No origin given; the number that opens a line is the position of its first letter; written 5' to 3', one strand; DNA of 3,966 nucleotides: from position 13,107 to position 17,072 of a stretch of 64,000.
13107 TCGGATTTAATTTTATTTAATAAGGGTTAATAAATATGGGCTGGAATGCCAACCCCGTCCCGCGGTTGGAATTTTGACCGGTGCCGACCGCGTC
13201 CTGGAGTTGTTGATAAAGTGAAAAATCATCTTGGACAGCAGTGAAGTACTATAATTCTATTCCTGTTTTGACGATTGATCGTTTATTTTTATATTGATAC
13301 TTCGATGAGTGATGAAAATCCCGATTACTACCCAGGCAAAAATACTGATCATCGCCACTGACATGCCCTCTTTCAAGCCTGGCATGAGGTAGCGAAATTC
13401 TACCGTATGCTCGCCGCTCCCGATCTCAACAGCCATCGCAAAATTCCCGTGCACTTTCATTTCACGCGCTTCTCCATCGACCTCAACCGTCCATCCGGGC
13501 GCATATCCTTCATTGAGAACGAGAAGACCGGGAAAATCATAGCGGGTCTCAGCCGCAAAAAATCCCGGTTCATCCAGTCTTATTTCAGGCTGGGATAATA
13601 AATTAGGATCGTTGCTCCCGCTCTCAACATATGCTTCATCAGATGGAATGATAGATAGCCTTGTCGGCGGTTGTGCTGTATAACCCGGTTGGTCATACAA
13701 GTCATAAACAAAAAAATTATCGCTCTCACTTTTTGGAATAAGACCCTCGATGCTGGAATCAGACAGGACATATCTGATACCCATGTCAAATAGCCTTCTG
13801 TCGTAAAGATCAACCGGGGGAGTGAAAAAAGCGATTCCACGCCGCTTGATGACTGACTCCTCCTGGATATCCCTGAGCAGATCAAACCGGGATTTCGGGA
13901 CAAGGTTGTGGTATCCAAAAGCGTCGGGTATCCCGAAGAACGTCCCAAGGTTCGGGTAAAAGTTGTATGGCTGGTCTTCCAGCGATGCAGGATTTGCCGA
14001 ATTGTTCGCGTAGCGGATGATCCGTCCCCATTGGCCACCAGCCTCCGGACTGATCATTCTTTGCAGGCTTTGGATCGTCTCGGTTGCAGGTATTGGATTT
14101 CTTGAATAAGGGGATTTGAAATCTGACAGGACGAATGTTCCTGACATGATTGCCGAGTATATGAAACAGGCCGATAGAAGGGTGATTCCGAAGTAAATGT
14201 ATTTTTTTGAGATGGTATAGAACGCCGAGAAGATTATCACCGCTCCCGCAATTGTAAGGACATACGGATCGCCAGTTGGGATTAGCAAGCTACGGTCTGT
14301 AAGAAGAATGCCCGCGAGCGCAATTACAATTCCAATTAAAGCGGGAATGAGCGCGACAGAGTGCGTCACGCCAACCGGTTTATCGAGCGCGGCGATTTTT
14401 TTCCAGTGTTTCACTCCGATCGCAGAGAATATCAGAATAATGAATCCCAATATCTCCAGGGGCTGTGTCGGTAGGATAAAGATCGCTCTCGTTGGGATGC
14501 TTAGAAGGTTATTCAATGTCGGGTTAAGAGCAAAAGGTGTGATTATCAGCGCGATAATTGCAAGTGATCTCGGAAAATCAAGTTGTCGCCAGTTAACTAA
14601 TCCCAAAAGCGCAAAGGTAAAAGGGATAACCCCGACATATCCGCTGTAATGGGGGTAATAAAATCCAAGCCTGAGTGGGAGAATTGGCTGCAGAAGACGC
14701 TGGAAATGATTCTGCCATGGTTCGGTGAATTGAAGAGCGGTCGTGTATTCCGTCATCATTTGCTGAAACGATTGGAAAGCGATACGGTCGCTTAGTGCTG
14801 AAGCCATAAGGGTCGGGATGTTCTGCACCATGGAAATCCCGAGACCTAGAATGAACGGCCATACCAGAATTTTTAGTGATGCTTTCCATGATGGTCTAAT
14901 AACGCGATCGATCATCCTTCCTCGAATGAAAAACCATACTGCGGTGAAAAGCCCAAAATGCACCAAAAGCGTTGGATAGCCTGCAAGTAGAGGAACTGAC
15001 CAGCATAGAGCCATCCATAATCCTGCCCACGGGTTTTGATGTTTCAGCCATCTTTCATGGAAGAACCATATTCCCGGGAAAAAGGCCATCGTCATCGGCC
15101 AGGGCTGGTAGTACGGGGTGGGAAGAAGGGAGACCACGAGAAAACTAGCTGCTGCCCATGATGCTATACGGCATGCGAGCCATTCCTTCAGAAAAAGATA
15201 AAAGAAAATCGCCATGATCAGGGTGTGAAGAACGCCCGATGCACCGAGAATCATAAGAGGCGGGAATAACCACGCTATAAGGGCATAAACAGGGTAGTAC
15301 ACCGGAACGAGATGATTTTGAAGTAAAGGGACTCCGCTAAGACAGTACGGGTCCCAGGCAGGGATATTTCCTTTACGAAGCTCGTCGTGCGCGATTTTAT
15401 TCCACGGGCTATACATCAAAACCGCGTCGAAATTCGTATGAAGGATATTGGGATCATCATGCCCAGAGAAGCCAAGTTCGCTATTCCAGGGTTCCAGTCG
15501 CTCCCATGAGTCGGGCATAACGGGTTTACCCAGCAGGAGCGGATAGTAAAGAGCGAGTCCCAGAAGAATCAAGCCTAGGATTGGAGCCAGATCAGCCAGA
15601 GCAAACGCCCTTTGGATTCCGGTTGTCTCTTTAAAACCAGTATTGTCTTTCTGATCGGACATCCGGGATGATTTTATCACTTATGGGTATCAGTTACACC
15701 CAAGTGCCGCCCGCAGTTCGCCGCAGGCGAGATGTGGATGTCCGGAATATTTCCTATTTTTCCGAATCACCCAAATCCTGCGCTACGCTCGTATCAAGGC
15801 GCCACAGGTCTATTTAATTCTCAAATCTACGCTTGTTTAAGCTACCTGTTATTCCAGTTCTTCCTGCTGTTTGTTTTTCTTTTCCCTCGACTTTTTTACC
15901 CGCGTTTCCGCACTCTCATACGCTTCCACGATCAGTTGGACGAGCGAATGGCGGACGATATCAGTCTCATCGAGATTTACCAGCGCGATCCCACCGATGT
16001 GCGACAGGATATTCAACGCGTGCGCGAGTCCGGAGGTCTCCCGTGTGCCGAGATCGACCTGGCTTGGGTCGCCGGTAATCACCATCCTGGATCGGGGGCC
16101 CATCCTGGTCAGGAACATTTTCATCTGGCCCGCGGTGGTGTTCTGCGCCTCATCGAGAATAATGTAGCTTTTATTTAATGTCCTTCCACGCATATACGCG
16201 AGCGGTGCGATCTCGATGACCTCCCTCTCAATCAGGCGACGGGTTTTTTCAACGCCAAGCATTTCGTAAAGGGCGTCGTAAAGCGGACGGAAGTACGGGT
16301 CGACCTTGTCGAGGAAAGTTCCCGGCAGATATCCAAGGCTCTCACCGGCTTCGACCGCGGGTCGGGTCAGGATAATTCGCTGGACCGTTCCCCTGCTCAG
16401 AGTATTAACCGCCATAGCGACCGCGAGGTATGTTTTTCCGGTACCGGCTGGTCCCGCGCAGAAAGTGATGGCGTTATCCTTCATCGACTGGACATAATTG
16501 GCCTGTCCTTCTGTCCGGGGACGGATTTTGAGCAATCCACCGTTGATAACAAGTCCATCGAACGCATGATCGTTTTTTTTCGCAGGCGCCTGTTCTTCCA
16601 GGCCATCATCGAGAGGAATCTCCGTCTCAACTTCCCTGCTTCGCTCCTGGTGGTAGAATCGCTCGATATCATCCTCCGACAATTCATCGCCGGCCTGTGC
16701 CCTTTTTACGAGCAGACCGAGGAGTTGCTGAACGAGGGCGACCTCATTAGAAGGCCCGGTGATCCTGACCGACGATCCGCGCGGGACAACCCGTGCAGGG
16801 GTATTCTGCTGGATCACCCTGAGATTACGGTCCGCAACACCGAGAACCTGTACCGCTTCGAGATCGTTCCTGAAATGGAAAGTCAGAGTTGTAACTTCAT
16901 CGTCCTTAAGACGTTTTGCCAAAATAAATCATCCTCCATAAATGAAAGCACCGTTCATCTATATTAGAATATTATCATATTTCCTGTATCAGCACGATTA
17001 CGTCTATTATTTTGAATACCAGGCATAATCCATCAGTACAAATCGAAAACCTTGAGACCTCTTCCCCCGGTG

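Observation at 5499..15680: Three paralogous YfhO-like GT-C membrane proteins next to the lipoprotein array: candidate surface glycosylation system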

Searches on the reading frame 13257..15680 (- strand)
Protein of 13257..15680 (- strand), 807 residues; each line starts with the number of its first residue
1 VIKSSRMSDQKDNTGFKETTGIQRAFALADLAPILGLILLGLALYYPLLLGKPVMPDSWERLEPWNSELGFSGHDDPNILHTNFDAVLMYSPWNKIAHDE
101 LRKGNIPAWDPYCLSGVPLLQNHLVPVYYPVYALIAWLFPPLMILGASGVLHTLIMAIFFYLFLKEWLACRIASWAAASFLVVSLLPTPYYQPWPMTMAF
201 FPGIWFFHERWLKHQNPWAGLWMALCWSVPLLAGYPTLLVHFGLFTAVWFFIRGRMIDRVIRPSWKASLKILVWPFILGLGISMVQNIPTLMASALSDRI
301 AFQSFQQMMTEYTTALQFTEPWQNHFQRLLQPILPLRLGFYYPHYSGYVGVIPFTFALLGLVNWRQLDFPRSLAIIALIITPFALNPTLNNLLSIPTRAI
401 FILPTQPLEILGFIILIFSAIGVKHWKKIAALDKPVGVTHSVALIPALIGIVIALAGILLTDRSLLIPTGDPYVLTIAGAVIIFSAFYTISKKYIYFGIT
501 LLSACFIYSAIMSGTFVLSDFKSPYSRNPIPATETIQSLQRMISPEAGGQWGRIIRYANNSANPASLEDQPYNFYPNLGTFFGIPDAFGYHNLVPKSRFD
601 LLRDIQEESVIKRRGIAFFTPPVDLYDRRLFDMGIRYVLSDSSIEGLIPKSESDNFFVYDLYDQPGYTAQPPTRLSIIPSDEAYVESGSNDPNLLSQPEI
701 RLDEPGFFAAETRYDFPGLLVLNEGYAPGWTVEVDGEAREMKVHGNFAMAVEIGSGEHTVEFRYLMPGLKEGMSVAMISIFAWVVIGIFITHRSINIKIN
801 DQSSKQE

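Call 3: search_protein_families(library=pfam, proteins=[window:13257-15680:-], max_evalue=0.01)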
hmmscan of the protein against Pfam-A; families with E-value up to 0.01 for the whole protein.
window:13257-15680:- (807 aa): 1 family
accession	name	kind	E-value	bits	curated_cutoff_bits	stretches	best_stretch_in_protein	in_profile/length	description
PF09586.16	YfhO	-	5e-11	42.2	28.5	1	719-775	778-834/835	Bacterial membrane protein YfhO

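Call 4: search_protein_families(library=ncbifam, proteins=[window:13257-15680:-], max_evalue=0.01)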
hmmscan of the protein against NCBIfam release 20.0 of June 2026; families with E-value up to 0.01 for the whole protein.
window:13257-15680:- (807 aa): 2 families
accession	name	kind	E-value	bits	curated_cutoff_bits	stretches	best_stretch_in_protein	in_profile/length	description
NF047589.1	GlcsyltransPgfM1Strep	equivalog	1.4e-06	26.7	1400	1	726-785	890-949/955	glycosyltransferase PgfM1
NF047590.1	GlcsyltransPgfM2Strep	equivalog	3e-05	22.4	1500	1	725-786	815-876/884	glycosyltransferase PgfM2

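Call 35: find_homologous_proteins(query=window:13257-15680:-)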
Query window:13257-15680:- (807 aa): 39 proteins with E <= 0.001 among 8000 candidates.
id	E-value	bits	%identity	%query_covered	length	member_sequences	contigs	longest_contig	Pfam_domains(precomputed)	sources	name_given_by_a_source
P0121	0.0e+0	1851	100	99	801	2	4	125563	PF09586.17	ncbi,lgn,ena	-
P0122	0.0e+0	1118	62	98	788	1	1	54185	-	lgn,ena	-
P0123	0.0e+0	1106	61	98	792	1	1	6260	PF09586.17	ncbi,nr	ncbi:MAG: YfhO family protein [bacterium]|nr:YfhO family protein [bacterium]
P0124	0.0e+0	1091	61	98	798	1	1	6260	PF09586.17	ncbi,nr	ncbi:MAG: YfhO family protein, partial [bacterium]|nr:YfhO family protein [bacterium]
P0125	0.0e+0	1078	60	98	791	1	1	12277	PF09586.17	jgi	jgi:hypothetical protein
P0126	0.0e+0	1074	61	96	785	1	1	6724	PF09586.17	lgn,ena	-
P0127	0.0e+0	1052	58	99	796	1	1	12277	-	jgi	jgi:hypothetical protein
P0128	0.0e+0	1017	57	97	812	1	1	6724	-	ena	-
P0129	2.4e-287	974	54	97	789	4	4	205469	-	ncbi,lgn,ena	-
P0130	1.3e-284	965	62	85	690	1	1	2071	PF09586.17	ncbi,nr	ncbi:MAG: YfhO family protein, partial [bacterium]|nr:YfhO family protein [bacterium]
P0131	3.0e-232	792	48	96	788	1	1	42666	PF09586.17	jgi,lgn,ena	-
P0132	1.7e-220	753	45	98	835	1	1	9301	PF09586.17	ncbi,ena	-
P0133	6.9e-220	751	45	98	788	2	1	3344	PF09586.17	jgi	-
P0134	7.7e-216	737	45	96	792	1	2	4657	PF09586.17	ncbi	-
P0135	6.8e-211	721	46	91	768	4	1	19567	PF09586.17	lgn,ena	-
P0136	1.0e-207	710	46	95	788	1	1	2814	PF09586.17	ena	-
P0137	2.4e-203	696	44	94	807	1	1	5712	PF09586.17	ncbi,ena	-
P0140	1.6e-198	680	43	96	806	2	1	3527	PF09586.17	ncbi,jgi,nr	ncbi:MAG TPA: hypothetical protein ENN67_05200 [Firmicutes bacterium]|nr:hypothetical protein [Bacil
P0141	1.3e-188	647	42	95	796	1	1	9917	PF09586.17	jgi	jgi:hypothetical protein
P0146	7.2e-17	79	28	43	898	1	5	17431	PF09586.17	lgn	-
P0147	2.7e-16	77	33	13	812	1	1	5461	PF09586.17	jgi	jgi:membrane protein YfhO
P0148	4.5e-16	76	27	36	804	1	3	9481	PF09586.17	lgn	-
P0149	3.6e-13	67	24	88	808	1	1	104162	PF09586.17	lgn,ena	-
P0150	7.8e-13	66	25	26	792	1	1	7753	PF09586.17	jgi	jgi:hypothetical protein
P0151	4.4e-12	63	23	43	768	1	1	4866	PF09586.17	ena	-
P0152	9.1e-12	62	26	47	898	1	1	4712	PF09586.17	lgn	-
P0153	1.7e-10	58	23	86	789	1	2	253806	PF09586.17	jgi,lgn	jgi:uncharacterized membrane protein YfhO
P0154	4.9e-8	50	27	35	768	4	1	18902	PF09586.17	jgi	jgi:hypothetical protein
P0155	1.4e-7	48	23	41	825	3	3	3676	PF09586.17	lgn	-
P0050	6.1e-7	46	24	46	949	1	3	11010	PF09586.17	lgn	-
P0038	8.5e-7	46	30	16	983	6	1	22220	PF09586.17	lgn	-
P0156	3.2e-4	37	40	8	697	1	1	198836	PF09586.17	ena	-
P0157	8.1e-4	36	35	11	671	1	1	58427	PF09586.17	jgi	jgi:hypothetical protein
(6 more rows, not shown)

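Call 36: find_encoding_contigs(protein=P0122, flank=10000, max_places=2)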
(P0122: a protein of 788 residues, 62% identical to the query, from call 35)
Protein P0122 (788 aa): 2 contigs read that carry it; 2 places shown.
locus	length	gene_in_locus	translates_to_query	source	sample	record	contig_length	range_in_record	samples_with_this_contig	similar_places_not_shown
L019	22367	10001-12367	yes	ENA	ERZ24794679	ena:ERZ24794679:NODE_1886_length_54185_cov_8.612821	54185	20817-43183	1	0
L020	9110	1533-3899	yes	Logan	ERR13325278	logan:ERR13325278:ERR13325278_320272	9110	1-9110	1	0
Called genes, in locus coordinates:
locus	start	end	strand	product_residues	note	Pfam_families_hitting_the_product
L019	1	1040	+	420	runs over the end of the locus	PF04055:Radical_SAM, PF12836:HHH_3 (weak)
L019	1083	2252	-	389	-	PF05935:Arylsulfotrans (faint)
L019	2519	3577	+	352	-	PF00106:adh_short, PF01073:3Beta_HSD, PF01370:Epimerase, PF02719:Polysacc_synt_2, PF05368:NmrA, PF13460:NAD_binding_10, PF16363:GDP_Man_Dehyd, PF07993:NAD_binding_4, +1 more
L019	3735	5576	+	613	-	PF00664:ABC_membrane, PF00005:ABC_tran, PF02463:SMC_N (faint)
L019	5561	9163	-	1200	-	PF00069:Pkinase, PF07714:PK_Tyr_Ser-Thr, PF13191:AAA_16, PF00515:TPR_1 (faint), PF13424:TPR_12, PF13424:TPR_12 (weak), PF17874:TPR_MalT, PF13424:TPR_12, +6 more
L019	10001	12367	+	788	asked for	-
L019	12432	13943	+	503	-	-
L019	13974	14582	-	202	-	-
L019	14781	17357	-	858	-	PF18911:PKD_4 (faint)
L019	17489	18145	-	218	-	PF12773:DZR (weak), PF13240:Zn_Ribbon_1 (faint)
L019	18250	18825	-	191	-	PF08281:Sigma70_r4_2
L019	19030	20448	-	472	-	PF13727:CoA_binding_3, PF02397:Bac_transf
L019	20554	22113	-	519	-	-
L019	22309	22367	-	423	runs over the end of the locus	PF13715:CarbopepD_reg_2 (faint), PF13620:CarboxypepD_reg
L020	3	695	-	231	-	?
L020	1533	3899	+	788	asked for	-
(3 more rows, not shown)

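Call 37: find_encoding_contigs(protein=P0129, flank=10000, max_places=2)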
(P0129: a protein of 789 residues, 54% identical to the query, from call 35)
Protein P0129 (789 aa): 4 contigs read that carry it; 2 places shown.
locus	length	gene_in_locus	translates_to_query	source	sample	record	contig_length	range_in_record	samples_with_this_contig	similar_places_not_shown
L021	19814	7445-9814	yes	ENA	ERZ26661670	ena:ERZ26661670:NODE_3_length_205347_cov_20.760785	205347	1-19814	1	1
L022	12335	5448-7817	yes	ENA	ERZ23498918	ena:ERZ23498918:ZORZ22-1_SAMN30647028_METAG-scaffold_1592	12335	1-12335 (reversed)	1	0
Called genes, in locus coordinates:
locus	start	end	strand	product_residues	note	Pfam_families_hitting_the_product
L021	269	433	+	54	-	-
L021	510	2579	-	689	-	PF06739:SBBP (faint)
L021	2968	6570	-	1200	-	PF00069:Pkinase, PF07714:PK_Tyr_Ser-Thr, PF13191:AAA_16, PF13374:TPR_10 (faint), PF14938:SNAP (faint), PF13424:TPR_12 (weak), PF17874:TPR_MalT (weak), PF13424:TPR_12, +3 more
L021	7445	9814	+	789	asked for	-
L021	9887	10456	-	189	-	-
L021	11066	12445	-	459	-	PF19290:PmbA_TldD_2nd (weak), PF19289:PmbA_TldD_3rd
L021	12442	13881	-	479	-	PF01523:PmbA_TldD_1st, PF19290:PmbA_TldD_2nd (weak), PF19289:PmbA_TldD_3rd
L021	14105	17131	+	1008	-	PF08309:LVIVD (faint)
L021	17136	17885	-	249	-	PF13489:Methyltransf_23 (weak), PF05175:MTS (weak), PF13847:Methyltransf_31 (weak), PF08242:Methyltransf_12 (weak), PF13649:Methyltransf_25 (weak)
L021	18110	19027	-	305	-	PF02629:CoA_binding, PF13380:CoA_binding_2 (faint), PF00549:Ligase_CoA, PF13607:Succ_CoA_lig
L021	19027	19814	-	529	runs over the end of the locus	PF08442:ATP-grasp_2, PF13549:ATP-grasp_5, PF24948:Citrate_synth_N (weak), PF16114:Citrate_bind (weak)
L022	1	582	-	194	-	?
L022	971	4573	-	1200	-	PF00069:Pkinase, PF07714:PK_Tyr_Ser-Thr, PF13191:AAA_16, PF13374:TPR_10 (faint), PF14938:SNAP (faint), PF13424:TPR_12 (weak), PF17874:TPR_MalT (weak), PF13424:TPR_12, +3 more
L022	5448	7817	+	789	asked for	-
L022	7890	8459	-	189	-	-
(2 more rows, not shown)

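Call 53: find_encoding_contigs(protein=P0125, flank=10000, max_places=2)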
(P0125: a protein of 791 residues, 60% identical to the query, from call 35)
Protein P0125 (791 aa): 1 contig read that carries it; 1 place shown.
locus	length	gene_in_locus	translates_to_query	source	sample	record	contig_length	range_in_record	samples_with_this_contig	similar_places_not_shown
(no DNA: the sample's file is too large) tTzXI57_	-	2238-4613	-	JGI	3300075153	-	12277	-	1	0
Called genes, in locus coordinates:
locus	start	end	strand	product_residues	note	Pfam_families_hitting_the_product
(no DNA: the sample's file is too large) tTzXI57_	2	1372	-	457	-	?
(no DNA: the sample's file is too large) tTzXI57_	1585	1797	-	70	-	-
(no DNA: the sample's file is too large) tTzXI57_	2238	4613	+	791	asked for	PF09586:YfhO (weak)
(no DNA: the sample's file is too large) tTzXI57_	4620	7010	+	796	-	-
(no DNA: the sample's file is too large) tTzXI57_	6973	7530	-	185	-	-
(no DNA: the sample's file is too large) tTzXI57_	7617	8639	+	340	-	PF00316:FBPase, PF18913:FBPase_C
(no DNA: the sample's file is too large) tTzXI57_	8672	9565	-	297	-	PF00583:Acetyltransf_1 (faint)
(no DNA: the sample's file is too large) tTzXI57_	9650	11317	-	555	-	PF06418:CTP_synth_N, PF00117:GATase, PF07722:Peptidase_C26 (faint)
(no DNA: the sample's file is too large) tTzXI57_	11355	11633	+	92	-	-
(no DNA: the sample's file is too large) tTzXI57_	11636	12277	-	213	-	?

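Call 54: find_encoding_contigs(protein=P0131, flank=10000, max_places=2)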
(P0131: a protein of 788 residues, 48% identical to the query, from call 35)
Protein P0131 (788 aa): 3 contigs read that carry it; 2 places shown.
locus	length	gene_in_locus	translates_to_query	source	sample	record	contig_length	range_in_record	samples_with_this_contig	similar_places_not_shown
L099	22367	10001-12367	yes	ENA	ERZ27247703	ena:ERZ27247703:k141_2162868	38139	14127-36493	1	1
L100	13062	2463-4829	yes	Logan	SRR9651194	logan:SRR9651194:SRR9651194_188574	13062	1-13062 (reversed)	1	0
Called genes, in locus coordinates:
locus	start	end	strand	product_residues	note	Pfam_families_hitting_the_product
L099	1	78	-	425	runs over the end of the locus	-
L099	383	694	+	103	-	-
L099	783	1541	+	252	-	PF02527:GidB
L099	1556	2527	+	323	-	PF00142:Fer4_NifH, PF01656:CbiA, PF06564:CBP_BcsQ, PF09140:MipZ, PF10609:ParA, PF13614:AAA_31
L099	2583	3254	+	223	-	PF02195:ParB_N, PF17762:HTH_ParB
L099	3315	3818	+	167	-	-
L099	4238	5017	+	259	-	PF03279:Lip_A_acyltrans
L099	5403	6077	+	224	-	PF02348:CTP_transf_3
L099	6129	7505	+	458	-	PF04413:Glycos_transf_N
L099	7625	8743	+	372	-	PF02606:LpxK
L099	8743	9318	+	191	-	PF03167:UDG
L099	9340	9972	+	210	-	PF02163:Peptidase_M50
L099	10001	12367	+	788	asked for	PF09586:YfhO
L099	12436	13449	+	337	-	PF23952:LRR_EndoS (faint), PF13855:LRR_8 (faint), PF14580:LRR_9 (faint), PF12799:LRR_4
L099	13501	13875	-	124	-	-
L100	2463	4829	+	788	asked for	PF09586:YfhO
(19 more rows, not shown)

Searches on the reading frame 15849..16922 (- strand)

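Call 3: search_protein_families(library=pfam, proteins=[window:15849-16922:-], max_evalue=0.01)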
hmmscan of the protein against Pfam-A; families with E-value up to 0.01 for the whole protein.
window:15849-16922:- (357 aa): 9 families
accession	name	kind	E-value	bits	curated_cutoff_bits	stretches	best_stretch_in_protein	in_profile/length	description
PF02562.22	PhoH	-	5.6e-91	304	27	1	132-336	1-205/205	PhoH-like protein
PF13245.12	AAA_19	-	1.4e-07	32.2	25.1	1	142-289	3-129/134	AAA domain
PF13604.12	AAA_30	-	2e-07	31.4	27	1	138-289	4-128/191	AAA domain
PF13401.12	AAA_22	-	3e-05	24.8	27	1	149-273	4-107/130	AAA domain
PF01695.23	IstB_IS21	-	0.00018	21.5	24.1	1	154-180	96-122/238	IstB-like ATP binding protein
PF00580.27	UvrD-helicase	-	0.0013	18.9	23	0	252-288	214-250/271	UvrD/REP helicase N-terminal domain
PF13086.12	AAA_11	-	0.0016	18.7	27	0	140-176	6-43/257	AAA domain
PF00270.35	DEAD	-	0.0029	17.8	26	0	137-185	1-50/167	DEAD/DEAH box helicase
PF13173.12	AAA_14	-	0.0082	16.6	27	0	240-284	60-97/129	AAA domain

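Call 4: search_protein_families(library=ncbifam, proteins=[window:15849-16922:-], max_evalue=0.01)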
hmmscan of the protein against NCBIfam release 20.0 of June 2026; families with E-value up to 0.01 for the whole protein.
window:15849-16922:- (357 aa): 7 families
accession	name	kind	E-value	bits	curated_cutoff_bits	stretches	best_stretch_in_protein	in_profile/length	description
NF007827.1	PRK10536.1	equivalog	4.2e-59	200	380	1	132-335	48-253/253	phosphate starvation-inducible protein PhoH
NF053827.1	RNA5-3helPhoH2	equivalog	2.4e-27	96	680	1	131-290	216-379/427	RNA 5'-3' helicase PhoH2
NF038214.1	IS21_help_AAA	equivalog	0.001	18.8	200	1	154-179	94-119/232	IS21-like element helper ATPase IstB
NF041254.1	motor_HelR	exception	0.0035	15.7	750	1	252-296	520-563/706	RNA polymerase recycling motor ATPase HelR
TIGR01447.1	recD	equivalog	0.0046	15.6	310.15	1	138-288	151-300/597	exodeoxyribonuclease V subunit alpha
NF010340.0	PRK13768.1-2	equivalog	0.005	16.6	293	0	154-192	7-45/265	GTPase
NF005992.0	PRK08116.1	subfamily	0.0085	15.3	189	1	145-184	109-147/269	hypothetical protein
